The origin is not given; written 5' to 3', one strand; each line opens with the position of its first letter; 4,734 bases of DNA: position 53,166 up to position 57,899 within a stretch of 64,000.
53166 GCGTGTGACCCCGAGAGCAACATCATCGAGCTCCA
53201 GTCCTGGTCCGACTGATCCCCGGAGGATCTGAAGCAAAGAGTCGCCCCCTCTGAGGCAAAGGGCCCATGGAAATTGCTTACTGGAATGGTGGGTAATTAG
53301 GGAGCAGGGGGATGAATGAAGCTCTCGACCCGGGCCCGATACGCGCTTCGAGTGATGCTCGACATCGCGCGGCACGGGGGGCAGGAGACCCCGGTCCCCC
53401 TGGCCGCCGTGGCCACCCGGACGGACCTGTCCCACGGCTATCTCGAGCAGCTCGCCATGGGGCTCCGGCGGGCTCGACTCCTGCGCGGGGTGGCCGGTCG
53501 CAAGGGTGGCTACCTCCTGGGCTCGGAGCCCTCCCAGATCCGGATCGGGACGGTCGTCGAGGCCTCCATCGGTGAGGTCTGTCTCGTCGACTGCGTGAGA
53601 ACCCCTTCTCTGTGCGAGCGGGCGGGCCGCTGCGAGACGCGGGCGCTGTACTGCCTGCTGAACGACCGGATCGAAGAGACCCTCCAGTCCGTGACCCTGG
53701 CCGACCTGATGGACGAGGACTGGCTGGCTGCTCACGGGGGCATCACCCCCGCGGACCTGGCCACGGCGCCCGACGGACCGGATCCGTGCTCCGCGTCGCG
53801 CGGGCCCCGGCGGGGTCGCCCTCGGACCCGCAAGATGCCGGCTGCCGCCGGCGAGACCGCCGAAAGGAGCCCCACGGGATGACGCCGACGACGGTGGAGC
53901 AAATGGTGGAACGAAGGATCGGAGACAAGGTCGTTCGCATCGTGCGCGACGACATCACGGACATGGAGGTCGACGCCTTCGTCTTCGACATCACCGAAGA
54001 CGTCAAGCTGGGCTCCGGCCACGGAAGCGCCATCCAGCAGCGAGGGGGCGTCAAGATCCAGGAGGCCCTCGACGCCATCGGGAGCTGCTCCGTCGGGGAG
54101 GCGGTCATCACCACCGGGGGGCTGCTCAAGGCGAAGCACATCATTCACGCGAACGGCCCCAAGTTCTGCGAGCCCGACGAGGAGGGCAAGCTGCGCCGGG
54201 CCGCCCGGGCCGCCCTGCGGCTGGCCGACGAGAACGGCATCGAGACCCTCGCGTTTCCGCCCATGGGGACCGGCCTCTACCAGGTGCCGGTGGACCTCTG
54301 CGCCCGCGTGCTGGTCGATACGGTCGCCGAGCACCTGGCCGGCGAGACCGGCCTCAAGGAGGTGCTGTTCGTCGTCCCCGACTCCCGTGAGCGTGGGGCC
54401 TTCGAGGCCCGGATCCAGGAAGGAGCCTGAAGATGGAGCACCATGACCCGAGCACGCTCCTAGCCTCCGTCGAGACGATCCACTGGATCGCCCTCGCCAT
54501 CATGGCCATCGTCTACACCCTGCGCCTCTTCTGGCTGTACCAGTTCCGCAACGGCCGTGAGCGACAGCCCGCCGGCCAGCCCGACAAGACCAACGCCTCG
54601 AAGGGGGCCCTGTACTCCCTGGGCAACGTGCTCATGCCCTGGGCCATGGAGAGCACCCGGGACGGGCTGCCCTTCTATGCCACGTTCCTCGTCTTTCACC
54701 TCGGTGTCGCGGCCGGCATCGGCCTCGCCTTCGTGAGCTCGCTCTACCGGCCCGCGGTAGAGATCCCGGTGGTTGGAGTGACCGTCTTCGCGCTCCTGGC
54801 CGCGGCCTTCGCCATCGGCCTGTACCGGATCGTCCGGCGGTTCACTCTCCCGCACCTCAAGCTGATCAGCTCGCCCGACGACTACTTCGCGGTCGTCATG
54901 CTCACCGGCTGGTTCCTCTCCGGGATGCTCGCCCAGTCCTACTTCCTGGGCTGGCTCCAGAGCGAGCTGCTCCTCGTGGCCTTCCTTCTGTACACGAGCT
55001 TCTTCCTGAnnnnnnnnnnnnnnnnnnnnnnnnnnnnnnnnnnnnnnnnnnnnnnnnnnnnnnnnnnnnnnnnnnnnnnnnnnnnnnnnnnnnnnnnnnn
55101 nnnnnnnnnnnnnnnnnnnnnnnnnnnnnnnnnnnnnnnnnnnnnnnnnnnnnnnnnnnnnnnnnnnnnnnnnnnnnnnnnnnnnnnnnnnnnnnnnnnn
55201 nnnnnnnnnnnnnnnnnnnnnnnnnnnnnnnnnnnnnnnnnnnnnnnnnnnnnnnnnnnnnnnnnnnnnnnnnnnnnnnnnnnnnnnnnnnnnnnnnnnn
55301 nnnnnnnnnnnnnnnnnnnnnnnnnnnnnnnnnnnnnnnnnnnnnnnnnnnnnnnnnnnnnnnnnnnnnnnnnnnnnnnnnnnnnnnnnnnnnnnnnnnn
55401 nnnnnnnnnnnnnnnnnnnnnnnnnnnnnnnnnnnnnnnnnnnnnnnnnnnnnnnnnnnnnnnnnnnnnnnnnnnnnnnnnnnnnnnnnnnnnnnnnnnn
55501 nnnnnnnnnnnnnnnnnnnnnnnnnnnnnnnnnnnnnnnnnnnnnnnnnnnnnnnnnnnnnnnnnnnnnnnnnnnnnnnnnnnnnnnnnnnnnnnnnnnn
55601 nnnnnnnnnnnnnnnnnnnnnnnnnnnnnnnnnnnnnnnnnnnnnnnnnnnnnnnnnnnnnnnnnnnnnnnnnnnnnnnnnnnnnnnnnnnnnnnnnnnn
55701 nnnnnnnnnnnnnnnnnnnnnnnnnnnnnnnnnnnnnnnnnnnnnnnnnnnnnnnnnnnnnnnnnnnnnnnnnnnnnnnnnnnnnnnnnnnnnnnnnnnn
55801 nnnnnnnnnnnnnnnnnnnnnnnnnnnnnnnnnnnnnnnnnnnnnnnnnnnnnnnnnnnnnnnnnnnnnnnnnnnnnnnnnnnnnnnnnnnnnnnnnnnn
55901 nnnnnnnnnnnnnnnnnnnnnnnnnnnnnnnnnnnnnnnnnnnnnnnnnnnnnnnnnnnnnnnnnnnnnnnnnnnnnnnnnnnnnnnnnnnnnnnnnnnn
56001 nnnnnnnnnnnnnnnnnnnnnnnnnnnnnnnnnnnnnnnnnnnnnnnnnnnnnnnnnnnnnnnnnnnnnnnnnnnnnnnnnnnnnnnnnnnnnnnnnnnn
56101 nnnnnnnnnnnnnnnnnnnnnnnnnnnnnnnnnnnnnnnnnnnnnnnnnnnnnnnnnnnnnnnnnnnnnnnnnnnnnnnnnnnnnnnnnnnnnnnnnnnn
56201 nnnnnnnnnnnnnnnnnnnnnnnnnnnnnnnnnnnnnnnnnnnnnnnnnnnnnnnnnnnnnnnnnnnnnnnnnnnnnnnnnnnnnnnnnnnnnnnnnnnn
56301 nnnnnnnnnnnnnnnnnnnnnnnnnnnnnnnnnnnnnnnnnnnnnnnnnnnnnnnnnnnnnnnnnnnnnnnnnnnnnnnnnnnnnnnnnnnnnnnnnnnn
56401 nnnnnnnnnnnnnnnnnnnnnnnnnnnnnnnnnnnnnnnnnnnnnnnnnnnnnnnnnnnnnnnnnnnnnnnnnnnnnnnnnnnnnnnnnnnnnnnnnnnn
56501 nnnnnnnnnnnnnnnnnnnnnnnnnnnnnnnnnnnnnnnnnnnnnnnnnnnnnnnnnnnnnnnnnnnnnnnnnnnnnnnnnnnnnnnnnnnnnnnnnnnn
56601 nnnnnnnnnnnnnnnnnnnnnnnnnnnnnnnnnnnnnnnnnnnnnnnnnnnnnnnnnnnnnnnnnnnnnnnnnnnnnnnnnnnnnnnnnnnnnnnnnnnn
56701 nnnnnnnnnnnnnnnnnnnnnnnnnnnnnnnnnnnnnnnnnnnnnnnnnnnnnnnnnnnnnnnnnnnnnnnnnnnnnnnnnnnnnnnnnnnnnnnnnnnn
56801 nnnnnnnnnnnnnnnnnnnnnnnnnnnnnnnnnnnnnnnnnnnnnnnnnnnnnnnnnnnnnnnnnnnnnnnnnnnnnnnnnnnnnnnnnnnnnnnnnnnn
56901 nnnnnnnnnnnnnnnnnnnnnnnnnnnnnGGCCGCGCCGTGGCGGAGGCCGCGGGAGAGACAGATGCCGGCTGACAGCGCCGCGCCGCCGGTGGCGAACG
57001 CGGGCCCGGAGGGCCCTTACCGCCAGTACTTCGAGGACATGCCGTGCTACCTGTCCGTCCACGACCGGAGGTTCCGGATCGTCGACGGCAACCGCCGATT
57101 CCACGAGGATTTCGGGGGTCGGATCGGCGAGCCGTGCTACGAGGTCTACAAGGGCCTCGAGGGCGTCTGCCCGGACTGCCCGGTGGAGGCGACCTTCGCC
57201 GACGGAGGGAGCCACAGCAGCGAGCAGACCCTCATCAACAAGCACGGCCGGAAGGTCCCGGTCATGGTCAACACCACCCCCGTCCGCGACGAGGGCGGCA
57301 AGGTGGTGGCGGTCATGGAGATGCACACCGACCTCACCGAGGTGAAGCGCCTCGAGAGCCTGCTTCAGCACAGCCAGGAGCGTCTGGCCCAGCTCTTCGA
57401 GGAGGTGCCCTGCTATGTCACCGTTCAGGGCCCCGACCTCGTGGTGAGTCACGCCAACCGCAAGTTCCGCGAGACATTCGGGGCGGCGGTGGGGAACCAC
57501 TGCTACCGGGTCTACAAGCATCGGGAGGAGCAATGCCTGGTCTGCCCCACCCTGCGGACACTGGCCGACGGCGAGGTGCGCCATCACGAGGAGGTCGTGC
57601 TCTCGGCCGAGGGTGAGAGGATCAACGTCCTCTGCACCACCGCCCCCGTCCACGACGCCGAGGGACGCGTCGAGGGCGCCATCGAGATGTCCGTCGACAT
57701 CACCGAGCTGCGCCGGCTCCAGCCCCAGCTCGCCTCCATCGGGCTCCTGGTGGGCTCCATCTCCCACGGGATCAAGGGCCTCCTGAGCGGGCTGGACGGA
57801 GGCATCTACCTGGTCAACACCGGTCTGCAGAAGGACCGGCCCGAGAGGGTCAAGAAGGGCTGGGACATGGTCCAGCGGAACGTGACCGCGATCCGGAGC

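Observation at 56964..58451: Histidine kinase with two PAS domains each carrying a conserved four-cysteine pattern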

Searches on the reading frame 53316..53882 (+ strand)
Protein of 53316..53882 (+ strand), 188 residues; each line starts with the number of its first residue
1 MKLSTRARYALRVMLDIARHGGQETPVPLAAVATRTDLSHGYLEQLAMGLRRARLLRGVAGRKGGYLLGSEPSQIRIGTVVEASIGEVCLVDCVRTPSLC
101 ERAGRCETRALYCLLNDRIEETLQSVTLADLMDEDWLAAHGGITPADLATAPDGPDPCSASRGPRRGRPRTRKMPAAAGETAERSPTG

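Call 3: search_protein_families(library=pfam, proteins=[window:53316-53882:+], max_evalue=0.01)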
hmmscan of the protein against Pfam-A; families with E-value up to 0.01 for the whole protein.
window:53316-53882:+ (188 aa): 1 family
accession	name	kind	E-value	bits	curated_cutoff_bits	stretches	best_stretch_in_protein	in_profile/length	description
PF02082.26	Rrf2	-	7.4e-31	107.5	30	1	3-134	1-132/132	Iron-dependent Transcriptional regulator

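Call 20: search_protein_families(library=ncbifam, proteins=[window:53316-53882:+], max_evalue=0.01)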
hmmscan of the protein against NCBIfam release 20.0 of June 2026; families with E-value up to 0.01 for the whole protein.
window:53316-53882:+ (188 aa): 7 families
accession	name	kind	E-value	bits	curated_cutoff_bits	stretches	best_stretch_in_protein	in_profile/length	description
TIGR00738.1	rrf2_super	superfamily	1.3e-30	105.9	73.3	1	1-133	1-132/132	Rrf2 family transcriptional regulator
TIGR02010.1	IscR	equivalog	5.5e-30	104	207.55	1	1-134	1-132/135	Fe-S cluster assembly transcriptional regulator IscR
NF008110.0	PRK10857.1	equivalog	6.2e-26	91.1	275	1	1-134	1-132/164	Fe-S cluster assembly transcriptional regulator IscR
NF047409.1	Cys_reg_CymR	equivalog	9.4e-26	90.6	195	1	1-134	1-126/139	cysteine metabolism transcriptional regulator CymR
TIGR02944.1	suf_reg_Xantho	equivalog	2.8e-18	66.6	110.65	1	2-131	3-130/130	SUF system Fe-S cluster assembly regulator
NF008240.0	PRK11014.1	equivalog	2e-08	34.4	182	1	1-135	1-131/141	nitric oxide-sensing transcriptional repressor NsrR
NF008886.0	PRK11920.1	equivalog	2.4e-08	33.8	193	1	1-133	1-132/153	iron-responsive transcriptional regulator RirA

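Call 66: search_protein_families(library=padloc, proteins=[window:53316-53882:+], max_evalue=0.001)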
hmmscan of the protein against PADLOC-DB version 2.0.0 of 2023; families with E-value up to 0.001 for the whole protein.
window:53316-53882:+ (188 aa): 0 families

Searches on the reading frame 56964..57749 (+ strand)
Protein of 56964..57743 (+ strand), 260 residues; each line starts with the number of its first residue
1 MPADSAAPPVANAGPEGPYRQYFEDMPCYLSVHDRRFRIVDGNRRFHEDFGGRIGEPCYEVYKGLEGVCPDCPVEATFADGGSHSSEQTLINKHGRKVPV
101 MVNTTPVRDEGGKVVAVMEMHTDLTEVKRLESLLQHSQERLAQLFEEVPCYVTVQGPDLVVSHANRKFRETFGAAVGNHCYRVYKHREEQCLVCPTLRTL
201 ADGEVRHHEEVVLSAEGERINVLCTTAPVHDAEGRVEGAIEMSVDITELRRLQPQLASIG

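Call 5: find_homologous_proteins(query=window:56964-57743:+, max_evalue=0.001)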
Query seq(260 aa) (260 aa): 97 proteins with E <= 0.001 among 922 candidates.
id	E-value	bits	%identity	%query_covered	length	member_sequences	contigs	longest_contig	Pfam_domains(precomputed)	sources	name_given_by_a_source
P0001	3.3e-111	389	67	94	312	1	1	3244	PF13426.14,PF08448.17,PF00989.32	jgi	jgi:PAS domain S-box-containing protein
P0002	6.4e-111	388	67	94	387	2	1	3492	PF13426.14,PF08448.17,PF00989.32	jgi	jgi:PAS domain S-box-containing protein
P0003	1.1e-108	381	67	94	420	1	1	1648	PF13426.14,PF08448.17,PF02518.32,PF00989.32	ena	-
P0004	7.8e-103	362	63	94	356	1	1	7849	PF13426.14,PF12282.16,PF08448.17,PF00989.32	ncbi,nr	ncbi:MAG: PAS domain-containing protein, partial [Deltaproteobacteria bacterium]|nr:PAS domain-conta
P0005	1.1e-102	361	63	97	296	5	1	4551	PF13426.14,PF08448.17,PF00989.32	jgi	-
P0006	2.0e-97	344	65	87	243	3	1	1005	PF13426.14,PF13188.14,PF08448.17,PF00989.32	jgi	-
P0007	1.3e-93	331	67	80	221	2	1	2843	PF13426.14,PF08448.17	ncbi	-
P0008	4.5e-93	330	95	62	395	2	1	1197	PF13426.14,PF08448.17,PF02518.32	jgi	jgi:PAS domain S-box-containing protein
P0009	1.8e-88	315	66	79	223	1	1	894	PF13426.14,PF08448.17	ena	-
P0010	8.2e-88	312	66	80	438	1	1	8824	PF13426.14,PF08448.17,PF02518.32,PF00989.32,PF14501.13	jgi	-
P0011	1.8e-87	311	67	80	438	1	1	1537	PF13426.14,PF08448.17,PF02518.32,PF00989.32,PF14501.13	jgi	jgi:PAS domain S-box-containing protein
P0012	2.3e-83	298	66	71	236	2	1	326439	PF13426.14,PF08448.17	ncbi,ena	-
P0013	8.8e-83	296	67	73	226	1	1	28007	PF13426.14,PF08448.17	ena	-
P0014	4.0e-82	294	65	73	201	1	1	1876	PF08448.17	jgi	jgi:PAS domain-containing protein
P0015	6.4e-79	283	53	94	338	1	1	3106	PF13596.13,PF13426.14,PF08448.17,PF00989.32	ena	-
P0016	2.0e-78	282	52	93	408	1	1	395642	PF13596.13,PF13426.14,PF13188.14,PF08448.17,PF00989.32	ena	-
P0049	2.8e-47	180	62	49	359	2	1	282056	PF13426.14,PF08448.17,PF02518.32,PF00989.32,PF14501.13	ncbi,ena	-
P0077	1.8e-29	121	55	45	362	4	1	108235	PF13426.14,PF13581.13,PF08448.17,PF02518.32,PF14501.13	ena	-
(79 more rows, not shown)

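Call 16: find_encoding_contigs(protein=P0016, flank=8000, max_places=2)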
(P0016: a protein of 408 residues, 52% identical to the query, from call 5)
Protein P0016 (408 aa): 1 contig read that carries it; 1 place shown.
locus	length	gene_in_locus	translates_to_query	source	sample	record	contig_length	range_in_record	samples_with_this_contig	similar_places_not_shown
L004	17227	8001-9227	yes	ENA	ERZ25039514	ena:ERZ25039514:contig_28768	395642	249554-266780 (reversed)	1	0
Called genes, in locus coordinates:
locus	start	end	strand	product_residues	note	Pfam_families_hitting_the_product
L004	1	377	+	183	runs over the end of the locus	PF01747:ATP-sulfurylase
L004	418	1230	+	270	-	PF14691:Fer4_20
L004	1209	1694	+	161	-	PF00070:Pyr_redox (faint), PF07992:Pyr_redox_2 (weak)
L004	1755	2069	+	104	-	-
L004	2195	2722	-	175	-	-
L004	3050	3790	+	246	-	PF00939:Na_sulph_symp, PF03600:CitMHS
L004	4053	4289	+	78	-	PF00376:MerR, PF12728:HTH_17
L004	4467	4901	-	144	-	-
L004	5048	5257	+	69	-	PF01661:Macro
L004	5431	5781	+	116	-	-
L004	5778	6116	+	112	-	-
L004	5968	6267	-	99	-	-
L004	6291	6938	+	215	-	-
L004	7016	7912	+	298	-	PF02754:CCG, PF00072:Response_reg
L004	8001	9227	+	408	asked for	PF00989:PAS (weak), PF08448:PAS_4, PF13188:PAS_8 (faint), PF13426:PAS_9, PF13596:PAS_10 (faint), PF08448:PAS_4, PF13426:PAS_9 (weak)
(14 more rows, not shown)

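Call 17: find_encoding_contigs(protein=P0049, flank=8000, max_places=2)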
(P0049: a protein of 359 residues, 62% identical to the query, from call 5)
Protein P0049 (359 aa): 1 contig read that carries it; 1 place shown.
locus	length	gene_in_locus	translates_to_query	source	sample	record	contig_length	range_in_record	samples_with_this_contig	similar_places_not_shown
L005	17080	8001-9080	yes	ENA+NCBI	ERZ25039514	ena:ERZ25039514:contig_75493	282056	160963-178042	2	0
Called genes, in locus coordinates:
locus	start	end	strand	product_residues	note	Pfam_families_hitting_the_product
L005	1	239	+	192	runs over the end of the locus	PF08811:DUF1800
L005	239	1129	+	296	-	-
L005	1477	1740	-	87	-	PF02915:Rubrerythrin (weak)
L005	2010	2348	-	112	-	-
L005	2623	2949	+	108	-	-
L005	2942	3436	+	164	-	PF02245:Pur_DNA_glyco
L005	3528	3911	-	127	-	PF00072:Response_reg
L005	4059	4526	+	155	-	PF02082:Rrf2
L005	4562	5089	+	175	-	PF01661:Macro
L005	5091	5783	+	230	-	-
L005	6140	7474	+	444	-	PF02754:CCG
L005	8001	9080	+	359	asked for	PF00989:PAS (weak), PF08448:PAS_4, PF13426:PAS_9, PF02518:HATPase_c, PF14501:HATPase_c_5 (weak)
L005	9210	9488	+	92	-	PF00072:Response_reg (weak)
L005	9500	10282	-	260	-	PF03848:TehB (weak), PF13649:Methyltransf_25 (weak)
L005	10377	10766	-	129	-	-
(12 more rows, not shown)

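Call 18: find_encoding_contigs(protein=P0077, flank=8000, max_places=2)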
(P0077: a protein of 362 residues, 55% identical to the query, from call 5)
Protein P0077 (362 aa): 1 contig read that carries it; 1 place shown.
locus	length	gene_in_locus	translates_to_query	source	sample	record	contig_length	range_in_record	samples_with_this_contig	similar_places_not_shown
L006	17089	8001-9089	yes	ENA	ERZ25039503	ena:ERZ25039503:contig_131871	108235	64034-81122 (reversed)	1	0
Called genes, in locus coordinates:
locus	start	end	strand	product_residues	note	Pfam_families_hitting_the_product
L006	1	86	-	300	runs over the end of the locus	-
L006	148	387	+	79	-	PF13185:GAF_2 (weak)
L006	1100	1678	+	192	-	PF02518:HATPase_c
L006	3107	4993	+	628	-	PF00072:Response_reg, PF00989:PAS, PF08448:PAS_4, PF13188:PAS_8 (weak), PF13426:PAS_9, PF00512:HisKA, PF02518:HATPase_c, PF00072:Response_reg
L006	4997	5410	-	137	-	PF00072:Response_reg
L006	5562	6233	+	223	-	-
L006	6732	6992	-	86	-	-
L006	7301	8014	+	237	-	PF02754:CCG (weak), PF00072:Response_reg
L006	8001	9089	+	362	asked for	PF08448:PAS_4, PF13426:PAS_9 (weak), PF13581:HATPase_c_2 (weak), PF02518:HATPase_c, PF14501:HATPase_c_5 (weak)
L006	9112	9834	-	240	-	PF03372:Exo_endo_phos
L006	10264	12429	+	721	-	PF04389:Peptidase_M28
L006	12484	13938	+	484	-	PF03062:MBOAT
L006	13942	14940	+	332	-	-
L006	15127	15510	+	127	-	PF00072:Response_reg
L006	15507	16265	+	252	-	PF01694:Rhomboid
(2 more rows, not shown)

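Call 19: predict_structure(alignment_id=A1)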
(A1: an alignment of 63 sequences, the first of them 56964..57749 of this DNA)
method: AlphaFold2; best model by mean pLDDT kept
length: 262 residues; sequences in the alignment: 63
mean_pLDDT: 92.5   pTM: 0.70
mean pLDDT of the five models: 92.5, 92.3, 91.3, 90.7, 90.0
residues with pLDDT >= 90: 230; 70-90: 15; 50-70: 4; < 50: 13
segments of 3 or more residues with pLDDT < 50: 1-9, 11-14
pLDDT, mean of each block of 10 residues (from residue 1): 43 63 95 98 96 95 94 97 97 97 98 98 97 94 96 97 98 96 94 96 98 97 98 97 96 86 69
secondary structure, 60 per line:
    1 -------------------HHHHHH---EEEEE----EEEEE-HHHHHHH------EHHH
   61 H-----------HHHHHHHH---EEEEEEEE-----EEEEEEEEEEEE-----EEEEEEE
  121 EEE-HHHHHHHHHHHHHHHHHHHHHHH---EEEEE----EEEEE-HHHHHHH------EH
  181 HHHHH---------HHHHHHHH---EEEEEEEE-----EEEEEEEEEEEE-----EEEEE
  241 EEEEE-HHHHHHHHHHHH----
elements in order: H20-25 E29-33 E38-42 H44-50 H58-61 H73-80 E84-91 E97-108 E114-123 H125-147 E151-155 E160-164 H166-172 H180-185 H195-202 E206-213 E219-230 E236-245 H247-258

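Call 24: fold_search(model_id=the predicted structure, library=pdb)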
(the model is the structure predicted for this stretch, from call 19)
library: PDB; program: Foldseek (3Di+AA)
matches with E <= 10: 1616; with E <= 0.001: 602
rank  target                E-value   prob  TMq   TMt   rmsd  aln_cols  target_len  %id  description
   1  9cmf_A                3.3e-14  1.00  0.53  0.22   6.3       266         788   17  Substrate bound DosP (released 2024-11-20)
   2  9cdr_A                5.1e-14  1.00  0.48  0.21   7.1       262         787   18  DosP Apo straight form (released 2024-11-20)
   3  9ce0_B                5.1e-14  1.00  0.46  0.20   7.0       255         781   19  DosP Apo Bent form (released 2024-11-20)
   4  9bgv_A                1.4e-13  1.00  0.56  0.23   5.9       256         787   18  DosP R97A straight form (released 2024-11-20)
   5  9qq6_A                2.2e-13  1.00  0.65  0.37   4.8       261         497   20  Structure of the Azotobacter vinelandii NifL-NifA complex (released 2025-06-18)
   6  9bkv_A                1.6e-12  1.00  0.53  0.22   6.5       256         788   18  DosP R97A bent form (released 2024-11-20)
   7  9bkv_B                1.9e-12  1.00  0.51  0.21   6.4       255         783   18  DosP R97A bent form (released 2024-11-20)
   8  6pps_A                4.9e-12  1.00  0.35  0.36  10.3       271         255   15  A blue light illuminated LOV-PAS construct from the LOV-HK sensory protein from Brucella abortus (construct 15-273) (released 2020-07-15)
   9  6pps_D                7.2e-12  1.00  0.35  0.36  10.9       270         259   14  A blue light illuminated LOV-PAS construct from the LOV-HK sensory protein from Brucella abortus (construct 15-273) (released 2020-07-15)
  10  9a5d_A                9.5e-12  1.00  0.41  0.19  37.1       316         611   10  Integrative model of WALK-YYCH by crosslinking MS and deep learning (released 2024-09-18)
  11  6pps_B                2.8e-11  1.00  0.38  0.39  10.5       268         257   15  A blue light illuminated LOV-PAS construct from the LOV-HK sensory protein from Brucella abortus (construct 15-273) (released 2020-07-15)
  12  6ph3_C                4.7e-11  1.00  0.34  0.37  11.7       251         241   14  LOV-PAS construct from the LOV-HK sensory protein from Brucella abortus (dark-adapted, construct 15-273) (released 2020-12-30)
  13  3ewk                  6.1e-11  1.00  0.41  0.46   7.5       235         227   18  Structure of the redox sensor domain of Methylococcus capsulatus (Bath) MmoS (released 2009-03-24)
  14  8js5_G                1.1e-10  1.00  0.61  0.64   5.0       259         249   15  Dimeric PAS domains of oxygen sensor FixL with ferric unliganded heme (released 2024-06-26)
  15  6ph4_A                1.4e-10  1.00  0.35  0.30  10.8       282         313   15  Full length LOV-PAS-HK construct from the LOV-HK sensory protein from Brucella abortus (light-adapted, construct 15-48 (released 2020-12-30)
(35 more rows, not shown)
